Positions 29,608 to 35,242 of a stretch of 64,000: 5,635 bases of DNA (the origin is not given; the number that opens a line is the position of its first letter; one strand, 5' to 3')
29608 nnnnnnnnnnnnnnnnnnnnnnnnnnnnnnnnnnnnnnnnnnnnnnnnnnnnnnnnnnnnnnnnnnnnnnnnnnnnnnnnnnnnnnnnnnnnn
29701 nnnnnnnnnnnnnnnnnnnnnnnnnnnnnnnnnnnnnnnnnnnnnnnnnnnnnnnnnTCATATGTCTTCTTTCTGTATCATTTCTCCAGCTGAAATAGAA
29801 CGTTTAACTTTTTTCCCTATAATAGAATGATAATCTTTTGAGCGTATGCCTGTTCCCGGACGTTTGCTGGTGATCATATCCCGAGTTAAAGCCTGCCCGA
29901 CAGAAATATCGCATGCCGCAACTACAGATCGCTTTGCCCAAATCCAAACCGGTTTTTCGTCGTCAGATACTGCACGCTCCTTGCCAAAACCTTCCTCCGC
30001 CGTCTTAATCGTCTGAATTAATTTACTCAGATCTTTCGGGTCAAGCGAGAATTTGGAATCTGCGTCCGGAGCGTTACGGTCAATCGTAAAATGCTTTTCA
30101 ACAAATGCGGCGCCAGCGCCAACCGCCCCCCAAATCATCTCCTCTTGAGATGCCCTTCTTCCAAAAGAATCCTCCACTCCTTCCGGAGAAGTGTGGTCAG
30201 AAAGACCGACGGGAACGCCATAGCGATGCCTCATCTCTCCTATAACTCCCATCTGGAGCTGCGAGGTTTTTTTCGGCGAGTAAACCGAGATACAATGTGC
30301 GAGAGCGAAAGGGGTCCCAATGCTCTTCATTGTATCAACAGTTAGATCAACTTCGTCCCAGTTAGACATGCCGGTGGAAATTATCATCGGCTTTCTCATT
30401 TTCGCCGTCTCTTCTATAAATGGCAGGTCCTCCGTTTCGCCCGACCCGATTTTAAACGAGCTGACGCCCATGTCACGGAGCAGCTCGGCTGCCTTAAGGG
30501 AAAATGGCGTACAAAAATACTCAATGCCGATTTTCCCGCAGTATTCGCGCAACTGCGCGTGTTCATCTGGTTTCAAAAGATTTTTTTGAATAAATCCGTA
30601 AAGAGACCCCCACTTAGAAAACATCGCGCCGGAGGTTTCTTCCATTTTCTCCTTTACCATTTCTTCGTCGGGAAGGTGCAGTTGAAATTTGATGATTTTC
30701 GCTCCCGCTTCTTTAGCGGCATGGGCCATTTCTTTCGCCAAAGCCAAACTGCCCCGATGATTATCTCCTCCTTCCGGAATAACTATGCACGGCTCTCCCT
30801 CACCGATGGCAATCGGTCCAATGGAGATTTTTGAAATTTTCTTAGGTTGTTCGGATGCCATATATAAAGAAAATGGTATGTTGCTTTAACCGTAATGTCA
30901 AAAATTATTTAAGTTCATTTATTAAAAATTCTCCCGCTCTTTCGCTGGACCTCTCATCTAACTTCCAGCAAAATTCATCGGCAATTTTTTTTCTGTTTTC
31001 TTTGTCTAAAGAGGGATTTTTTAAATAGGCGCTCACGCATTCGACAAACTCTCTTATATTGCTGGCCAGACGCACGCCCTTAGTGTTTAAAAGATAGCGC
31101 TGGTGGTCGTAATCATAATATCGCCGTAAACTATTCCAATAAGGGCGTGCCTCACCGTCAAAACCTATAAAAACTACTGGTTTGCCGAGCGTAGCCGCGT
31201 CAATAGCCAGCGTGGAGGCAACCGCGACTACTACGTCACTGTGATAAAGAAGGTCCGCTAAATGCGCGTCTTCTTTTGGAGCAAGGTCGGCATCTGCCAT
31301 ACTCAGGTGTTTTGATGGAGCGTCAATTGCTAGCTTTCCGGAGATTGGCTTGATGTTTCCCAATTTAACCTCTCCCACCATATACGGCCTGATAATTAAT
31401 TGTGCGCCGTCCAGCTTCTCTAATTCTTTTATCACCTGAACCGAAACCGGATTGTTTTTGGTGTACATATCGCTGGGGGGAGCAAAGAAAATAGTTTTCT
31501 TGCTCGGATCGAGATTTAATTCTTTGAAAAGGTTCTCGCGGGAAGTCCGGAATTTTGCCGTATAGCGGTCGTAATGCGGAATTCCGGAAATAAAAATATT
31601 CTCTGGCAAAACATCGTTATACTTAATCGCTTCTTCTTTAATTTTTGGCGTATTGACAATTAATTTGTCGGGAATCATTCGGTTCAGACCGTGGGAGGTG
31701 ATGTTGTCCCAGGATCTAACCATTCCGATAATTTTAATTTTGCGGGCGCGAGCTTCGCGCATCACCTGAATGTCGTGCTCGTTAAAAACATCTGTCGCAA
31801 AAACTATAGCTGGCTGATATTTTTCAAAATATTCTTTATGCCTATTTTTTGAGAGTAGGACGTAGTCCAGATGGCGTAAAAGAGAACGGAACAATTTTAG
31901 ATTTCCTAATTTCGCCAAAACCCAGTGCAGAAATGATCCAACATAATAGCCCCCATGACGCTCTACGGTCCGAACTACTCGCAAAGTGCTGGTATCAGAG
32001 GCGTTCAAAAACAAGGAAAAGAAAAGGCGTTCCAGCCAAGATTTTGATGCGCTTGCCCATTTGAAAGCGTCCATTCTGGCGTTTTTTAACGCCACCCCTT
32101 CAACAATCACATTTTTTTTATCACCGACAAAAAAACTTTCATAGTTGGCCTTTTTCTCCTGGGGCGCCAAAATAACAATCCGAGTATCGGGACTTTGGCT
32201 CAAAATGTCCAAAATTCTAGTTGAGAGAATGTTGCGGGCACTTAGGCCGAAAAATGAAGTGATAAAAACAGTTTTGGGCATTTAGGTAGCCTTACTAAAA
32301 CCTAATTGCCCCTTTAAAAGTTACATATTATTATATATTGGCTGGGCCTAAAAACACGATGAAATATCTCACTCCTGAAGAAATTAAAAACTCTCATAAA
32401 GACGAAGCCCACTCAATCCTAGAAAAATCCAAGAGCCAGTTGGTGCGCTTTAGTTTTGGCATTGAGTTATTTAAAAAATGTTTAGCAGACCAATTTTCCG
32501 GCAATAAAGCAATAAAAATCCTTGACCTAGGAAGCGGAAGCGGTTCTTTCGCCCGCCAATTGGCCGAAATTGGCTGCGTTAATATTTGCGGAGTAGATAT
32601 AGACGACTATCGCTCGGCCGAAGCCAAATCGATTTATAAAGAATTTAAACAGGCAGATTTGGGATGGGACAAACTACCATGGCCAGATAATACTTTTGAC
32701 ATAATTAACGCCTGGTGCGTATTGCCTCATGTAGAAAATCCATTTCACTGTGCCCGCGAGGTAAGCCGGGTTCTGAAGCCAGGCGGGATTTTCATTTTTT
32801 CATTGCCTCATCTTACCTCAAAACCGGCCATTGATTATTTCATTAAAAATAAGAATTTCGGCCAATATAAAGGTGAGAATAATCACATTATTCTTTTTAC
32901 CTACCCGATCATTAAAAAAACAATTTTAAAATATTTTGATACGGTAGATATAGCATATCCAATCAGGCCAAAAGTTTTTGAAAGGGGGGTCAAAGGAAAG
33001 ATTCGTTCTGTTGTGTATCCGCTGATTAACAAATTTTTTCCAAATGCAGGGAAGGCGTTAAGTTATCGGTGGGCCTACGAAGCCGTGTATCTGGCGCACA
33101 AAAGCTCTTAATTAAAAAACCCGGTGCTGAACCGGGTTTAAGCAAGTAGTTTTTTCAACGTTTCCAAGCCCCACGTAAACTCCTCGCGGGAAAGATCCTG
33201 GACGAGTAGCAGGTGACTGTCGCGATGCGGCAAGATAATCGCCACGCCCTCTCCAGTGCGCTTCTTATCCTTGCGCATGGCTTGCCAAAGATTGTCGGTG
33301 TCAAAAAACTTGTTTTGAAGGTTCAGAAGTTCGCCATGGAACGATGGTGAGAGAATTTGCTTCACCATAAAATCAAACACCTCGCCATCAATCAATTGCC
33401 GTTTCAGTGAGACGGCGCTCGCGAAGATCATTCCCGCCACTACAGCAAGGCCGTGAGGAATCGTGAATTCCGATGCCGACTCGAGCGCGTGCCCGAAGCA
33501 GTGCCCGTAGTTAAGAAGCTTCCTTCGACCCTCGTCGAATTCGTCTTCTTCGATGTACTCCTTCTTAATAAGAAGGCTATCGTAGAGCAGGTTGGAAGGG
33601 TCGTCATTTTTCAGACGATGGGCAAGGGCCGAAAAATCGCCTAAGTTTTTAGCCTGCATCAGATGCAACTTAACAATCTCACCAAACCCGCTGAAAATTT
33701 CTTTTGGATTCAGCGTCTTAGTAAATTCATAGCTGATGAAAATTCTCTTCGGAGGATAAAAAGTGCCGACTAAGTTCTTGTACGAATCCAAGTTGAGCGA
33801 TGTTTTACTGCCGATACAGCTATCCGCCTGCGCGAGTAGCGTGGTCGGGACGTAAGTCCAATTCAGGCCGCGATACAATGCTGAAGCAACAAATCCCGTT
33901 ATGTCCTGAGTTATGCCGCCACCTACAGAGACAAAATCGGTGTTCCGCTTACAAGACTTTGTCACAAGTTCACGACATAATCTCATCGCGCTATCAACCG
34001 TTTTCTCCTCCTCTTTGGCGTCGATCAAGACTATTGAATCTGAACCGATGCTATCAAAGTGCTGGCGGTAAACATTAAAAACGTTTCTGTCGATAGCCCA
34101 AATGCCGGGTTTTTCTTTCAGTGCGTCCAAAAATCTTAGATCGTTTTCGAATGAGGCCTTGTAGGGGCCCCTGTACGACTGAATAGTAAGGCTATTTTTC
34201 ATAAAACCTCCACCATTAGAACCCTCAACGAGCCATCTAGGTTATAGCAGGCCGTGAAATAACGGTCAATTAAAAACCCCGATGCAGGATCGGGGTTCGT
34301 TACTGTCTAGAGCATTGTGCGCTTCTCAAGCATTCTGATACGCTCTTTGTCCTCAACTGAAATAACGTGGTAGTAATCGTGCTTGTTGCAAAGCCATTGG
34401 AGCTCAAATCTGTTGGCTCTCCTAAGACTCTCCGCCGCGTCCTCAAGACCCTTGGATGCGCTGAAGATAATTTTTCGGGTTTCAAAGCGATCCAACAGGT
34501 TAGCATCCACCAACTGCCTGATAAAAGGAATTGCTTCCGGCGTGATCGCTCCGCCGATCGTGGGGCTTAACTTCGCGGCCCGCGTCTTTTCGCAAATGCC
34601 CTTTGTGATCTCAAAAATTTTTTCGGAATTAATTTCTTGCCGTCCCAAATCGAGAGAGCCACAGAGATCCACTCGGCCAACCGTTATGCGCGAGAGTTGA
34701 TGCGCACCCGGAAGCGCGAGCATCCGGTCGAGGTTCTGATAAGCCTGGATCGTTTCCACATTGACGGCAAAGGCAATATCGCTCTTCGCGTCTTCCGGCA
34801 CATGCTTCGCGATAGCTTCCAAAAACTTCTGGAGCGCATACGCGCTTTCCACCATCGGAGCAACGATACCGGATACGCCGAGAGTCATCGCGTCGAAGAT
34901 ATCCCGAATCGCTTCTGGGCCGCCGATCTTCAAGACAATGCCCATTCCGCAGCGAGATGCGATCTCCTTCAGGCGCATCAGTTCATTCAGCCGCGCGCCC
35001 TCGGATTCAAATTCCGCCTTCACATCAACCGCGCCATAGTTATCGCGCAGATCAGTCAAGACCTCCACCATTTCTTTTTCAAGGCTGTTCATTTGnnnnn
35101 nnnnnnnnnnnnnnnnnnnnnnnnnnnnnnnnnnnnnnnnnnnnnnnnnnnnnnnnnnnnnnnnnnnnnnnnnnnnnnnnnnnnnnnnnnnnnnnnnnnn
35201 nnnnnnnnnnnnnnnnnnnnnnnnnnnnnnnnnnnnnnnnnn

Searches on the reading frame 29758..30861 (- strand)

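Call 9: search_protein_families(library=pfam, proteins=[window:29758-30861:-], max_evalue=0.001)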
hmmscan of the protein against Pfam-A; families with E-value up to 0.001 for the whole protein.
window:29758-30861:- (367 aa): 2 families
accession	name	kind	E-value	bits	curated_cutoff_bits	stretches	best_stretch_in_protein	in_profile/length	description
PF03102.20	NeuB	-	5.6e-61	206.5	22.1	1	47-295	3-239/241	NeuB family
PF08666.17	SAF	-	5.2e-12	46.6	21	1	311-367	2-62/63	SAF domain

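Call 41: search_protein_families(library=ncbifam, proteins=[window:29758-30861:-], max_evalue=0.00001)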
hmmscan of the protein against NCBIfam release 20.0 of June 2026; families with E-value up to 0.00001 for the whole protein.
window:29758-30861:- (367 aa): 2 families
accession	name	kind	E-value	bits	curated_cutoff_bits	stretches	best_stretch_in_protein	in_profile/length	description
TIGR03569.1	NeuB_NnaB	equivalog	7.1e-81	271.8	399.65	1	26-362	2-329/329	N-acetylneuraminate synthase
TIGR03586.1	PseI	equivalog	3.5e-67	226.9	340.25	1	26-361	3-326/327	pseudaminic acid synthase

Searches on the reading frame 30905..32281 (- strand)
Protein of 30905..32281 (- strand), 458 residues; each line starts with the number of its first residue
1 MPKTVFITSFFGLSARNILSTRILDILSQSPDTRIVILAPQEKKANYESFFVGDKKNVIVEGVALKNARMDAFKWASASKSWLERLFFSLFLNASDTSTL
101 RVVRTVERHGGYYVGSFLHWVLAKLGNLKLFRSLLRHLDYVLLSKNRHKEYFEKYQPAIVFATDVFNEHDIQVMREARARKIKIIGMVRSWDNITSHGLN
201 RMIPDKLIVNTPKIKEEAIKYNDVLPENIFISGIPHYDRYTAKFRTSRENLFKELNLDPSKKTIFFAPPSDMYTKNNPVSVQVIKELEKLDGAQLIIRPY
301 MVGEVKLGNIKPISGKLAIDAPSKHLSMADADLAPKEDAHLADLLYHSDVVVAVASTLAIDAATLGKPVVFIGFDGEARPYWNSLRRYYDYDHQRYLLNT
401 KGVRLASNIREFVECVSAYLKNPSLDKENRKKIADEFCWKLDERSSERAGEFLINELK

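Call 3: search_protein_families(library=pfam, proteins=[window:30905-32281:-], max_evalue=0.01)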
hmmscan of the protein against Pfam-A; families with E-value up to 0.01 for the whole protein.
window:30905-32281:- (458 aa): 1 family
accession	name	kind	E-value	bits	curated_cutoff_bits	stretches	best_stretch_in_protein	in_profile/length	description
PF04464.20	Glyphos_transf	-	9.9e-10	38.3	22.1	1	206-452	137-364/367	CDP-Glycerol:Poly(glycerophosphate) glycerophosphotransferase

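Call 11: search_protein_families(library=ncbifam, proteins=[window:30905-32281:-], max_evalue=0.01)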
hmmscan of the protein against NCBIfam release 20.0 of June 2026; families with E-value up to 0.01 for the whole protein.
window:30905-32281:- (458 aa): 4 families
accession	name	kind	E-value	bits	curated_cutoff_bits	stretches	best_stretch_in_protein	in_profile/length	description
NF046086.1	BFO_1060_trans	domain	6.2e-16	58.5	200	2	140-267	31-168/365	BFO_1060 family glycosyltransferase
TIGR04396.2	surf_polysacc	subfamily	6.8e-05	22.2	125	0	343-449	259-355/427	surface carbohydrate biosynthesis protein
NF041711.1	TagprimaseTarB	equivalog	0.00077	18.8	500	1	336-397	256-317/362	teichoic acid glycerol-phosphate primase TarB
NF041712.1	techglyph_taseTarF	equivalog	0.0052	15.9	550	0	340-448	280-381/388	teichoic acid glycerol-phosphate transferase TarF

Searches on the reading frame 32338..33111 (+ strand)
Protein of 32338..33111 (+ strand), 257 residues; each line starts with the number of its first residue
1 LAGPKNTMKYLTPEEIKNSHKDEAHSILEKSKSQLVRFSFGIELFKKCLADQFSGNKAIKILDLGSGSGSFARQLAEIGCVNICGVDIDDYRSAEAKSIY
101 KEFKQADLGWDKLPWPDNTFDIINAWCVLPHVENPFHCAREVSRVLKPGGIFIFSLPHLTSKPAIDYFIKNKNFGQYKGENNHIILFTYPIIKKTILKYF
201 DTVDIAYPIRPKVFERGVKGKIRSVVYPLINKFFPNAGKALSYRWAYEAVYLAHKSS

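Call 3: search_protein_families(library=pfam, proteins=[window:32338-33111:+], max_evalue=0.01)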
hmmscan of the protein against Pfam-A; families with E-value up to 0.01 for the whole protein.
window:32338-33111:+ (257 aa): 12 families
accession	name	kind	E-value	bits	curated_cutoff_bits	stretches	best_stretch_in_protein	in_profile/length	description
PF08241.18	Methyltransf_11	-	2.7e-19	70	21.2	1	62-154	1-95/95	Methyltransferase domain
PF13489.12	Methyltransf_23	-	5.6e-16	59.1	27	1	55-161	20-123/164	Methyltransferase domain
PF13847.12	Methyltransf_31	-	2.6e-15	56.8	27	1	57-158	3-113/145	Methyltransferase domain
PF13649.12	Methyltransf_25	-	9.4e-15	55.5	27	1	61-150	1-97/97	Methyltransferase domain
PF08242.18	Methyltransf_12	-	2.3e-11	44.7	30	1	62-152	1-98/98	Methyltransferase domain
PF03141.22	Methyltransf_29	-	9e-08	31.6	23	1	43-162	103-225/506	Putative S-adenosyl-L-methionine-dependent methyltransferase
PF01209.24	Ubie_methyltran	-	4.7e-07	29.8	20.1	1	39-154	28-151/233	ubiE/COQ5 methyltransferase family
PF06325.19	PrmA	-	0.0012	18.9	22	1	57-155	162-259/296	Ribosomal protein L11 methyltransferase (PrmA)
PF05148.21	Methyltransf_8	-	0.0021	18.4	27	1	59-153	74-155/219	Hypothetical methyltransferase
PF03291.22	mRNA_G-N7_MeTrfase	-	0.0023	17.6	26.6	0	53-105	57-109/315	mRNA (guanine-N(7))-methyltransferase domain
PF08123.19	DOT1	-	0.0049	16.9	23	1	57-105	42-91/205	Histone methylation protein DOT1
PF07021.18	MetW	-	0.0057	16.8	21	0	59-147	15-103/193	Methionine biosynthesis protein MetW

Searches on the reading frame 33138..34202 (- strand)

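Call 9: search_protein_families(library=pfam, proteins=[window:33138-34202:-], max_evalue=0.001)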
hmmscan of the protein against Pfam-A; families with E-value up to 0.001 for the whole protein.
window:33138-34202:- (354 aa): 2 families
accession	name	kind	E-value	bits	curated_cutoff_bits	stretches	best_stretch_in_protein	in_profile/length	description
PF01761.26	DHQ_synthase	-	9.4e-34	116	24.2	1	58-169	2-113/115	3-dehydroquinate synthase N-terminal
PF24621.2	DHQS_C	-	8.4e-26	91.1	27.6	1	172-314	1-143/144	3-dehydroquinate synthase C-terminal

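Call 41: search_protein_families(library=ncbifam, proteins=[window:33138-34202:-], max_evalue=0.00001)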
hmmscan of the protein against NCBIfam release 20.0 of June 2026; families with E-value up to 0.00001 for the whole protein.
window:33138-34202:- (354 aa): 5 families
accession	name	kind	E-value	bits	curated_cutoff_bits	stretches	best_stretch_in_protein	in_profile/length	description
TIGR04425.1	P_lya_rel_AroB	hypoth_equivalog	3.6e-118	394.6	400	1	7-349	1-344/348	AroB-related putative sugar phosphate phospholyase (cyclizing)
TIGR01357.1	aroB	equivalog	1.3e-72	244.9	305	1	42-333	33-330/344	3-dehydroquinate synthase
NF004852.0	PRK06203.1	equivalog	1.6e-37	129.4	333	1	56-286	90-327/407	3-dehydroquinate synthase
NF010556.0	PRK13951.1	equivalog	9e-37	127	560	1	58-284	209-435/492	bifunctional shikimate kinase AroK/3-dehydroquinate synthase AroB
NF010627.0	PRK14021.1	equivalog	7e-35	120.4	565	1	57-324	241-515/542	bifunctional shikimate kinase/3-dehydroquinate synthase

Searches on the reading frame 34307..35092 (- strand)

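Call 9: search_protein_families(library=pfam, proteins=[window:34307-35092:-], max_evalue=0.001)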
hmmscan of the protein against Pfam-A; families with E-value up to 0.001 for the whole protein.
window:34307-35092:- (261 aa): 1 family
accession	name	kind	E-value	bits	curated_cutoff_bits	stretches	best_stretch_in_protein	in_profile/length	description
PF03328.21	HpcH_HpaI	-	8.2e-07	29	25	1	62-175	75-185/221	HpcH/HpaI aldolase/citrate lyase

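Call 41: search_protein_families(library=ncbifam, proteins=[window:34307-35092:-], max_evalue=0.00001)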
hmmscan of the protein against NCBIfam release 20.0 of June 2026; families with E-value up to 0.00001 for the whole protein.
window:34307-35092:- (261 aa): 0 families
